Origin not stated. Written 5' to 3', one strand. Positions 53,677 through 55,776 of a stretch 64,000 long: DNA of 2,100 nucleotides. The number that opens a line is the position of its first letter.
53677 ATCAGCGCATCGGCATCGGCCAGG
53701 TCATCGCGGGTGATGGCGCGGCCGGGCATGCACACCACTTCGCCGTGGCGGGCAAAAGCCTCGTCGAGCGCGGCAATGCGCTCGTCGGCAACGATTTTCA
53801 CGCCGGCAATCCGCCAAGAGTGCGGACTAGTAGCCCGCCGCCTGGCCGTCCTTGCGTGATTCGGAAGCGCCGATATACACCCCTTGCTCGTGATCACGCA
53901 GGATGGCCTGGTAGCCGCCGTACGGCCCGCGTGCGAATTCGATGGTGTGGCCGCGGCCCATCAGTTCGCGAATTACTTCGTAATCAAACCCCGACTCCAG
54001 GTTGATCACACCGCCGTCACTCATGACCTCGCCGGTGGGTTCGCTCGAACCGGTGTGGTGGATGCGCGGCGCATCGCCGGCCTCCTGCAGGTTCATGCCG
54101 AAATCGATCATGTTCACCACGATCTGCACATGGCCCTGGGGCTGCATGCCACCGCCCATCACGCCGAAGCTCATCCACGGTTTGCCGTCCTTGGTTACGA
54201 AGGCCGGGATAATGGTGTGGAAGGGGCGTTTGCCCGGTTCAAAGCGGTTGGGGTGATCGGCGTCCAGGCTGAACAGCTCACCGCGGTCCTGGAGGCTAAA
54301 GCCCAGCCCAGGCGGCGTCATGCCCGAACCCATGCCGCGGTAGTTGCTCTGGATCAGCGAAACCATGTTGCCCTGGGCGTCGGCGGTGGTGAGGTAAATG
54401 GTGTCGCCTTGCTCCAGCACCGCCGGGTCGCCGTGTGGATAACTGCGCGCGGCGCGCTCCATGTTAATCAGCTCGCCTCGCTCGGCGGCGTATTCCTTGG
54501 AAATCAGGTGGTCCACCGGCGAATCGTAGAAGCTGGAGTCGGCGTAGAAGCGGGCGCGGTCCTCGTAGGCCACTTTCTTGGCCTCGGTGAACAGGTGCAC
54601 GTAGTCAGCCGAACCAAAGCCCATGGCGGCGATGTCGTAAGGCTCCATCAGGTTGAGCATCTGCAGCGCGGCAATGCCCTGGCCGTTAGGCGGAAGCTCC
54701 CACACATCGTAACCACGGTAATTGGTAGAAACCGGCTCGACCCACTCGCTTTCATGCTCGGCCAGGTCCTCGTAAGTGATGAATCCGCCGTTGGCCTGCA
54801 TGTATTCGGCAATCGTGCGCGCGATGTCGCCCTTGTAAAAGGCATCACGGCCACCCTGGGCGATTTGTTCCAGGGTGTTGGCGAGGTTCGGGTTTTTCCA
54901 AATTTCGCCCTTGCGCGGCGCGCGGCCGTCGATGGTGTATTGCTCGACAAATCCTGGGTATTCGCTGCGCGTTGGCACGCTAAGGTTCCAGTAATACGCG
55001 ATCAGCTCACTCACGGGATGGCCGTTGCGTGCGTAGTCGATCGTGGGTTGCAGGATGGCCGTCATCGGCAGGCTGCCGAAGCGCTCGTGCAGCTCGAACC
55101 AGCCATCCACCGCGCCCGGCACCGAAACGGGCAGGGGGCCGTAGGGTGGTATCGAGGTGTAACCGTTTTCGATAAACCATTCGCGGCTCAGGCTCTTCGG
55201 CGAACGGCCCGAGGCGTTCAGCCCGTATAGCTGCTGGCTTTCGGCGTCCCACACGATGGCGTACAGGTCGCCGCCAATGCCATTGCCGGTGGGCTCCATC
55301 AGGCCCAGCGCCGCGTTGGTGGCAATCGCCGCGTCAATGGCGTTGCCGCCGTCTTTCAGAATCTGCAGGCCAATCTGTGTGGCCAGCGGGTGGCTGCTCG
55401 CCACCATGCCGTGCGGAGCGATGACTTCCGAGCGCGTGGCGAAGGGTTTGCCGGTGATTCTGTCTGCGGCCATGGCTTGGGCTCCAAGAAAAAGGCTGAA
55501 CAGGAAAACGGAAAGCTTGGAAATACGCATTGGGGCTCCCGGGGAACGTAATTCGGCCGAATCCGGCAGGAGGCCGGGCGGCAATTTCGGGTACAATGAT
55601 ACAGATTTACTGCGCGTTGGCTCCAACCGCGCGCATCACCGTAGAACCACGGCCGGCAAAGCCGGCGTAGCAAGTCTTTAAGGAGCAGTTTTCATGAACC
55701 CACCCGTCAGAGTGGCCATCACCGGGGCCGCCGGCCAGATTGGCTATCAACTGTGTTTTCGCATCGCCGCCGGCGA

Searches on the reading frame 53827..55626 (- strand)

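Call 57: search_protein_families(library=pfam, proteins=[window:53827-55626:-], max_evalue=0.0001)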
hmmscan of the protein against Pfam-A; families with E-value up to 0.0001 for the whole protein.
window:53827-55626:- (599 aa): 1 family
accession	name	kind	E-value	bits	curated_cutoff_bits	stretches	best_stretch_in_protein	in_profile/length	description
PF01019.26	G_glu_transpept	-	3e-161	538.2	27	1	88-594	2-512/512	Gamma-glutamyltranspeptidase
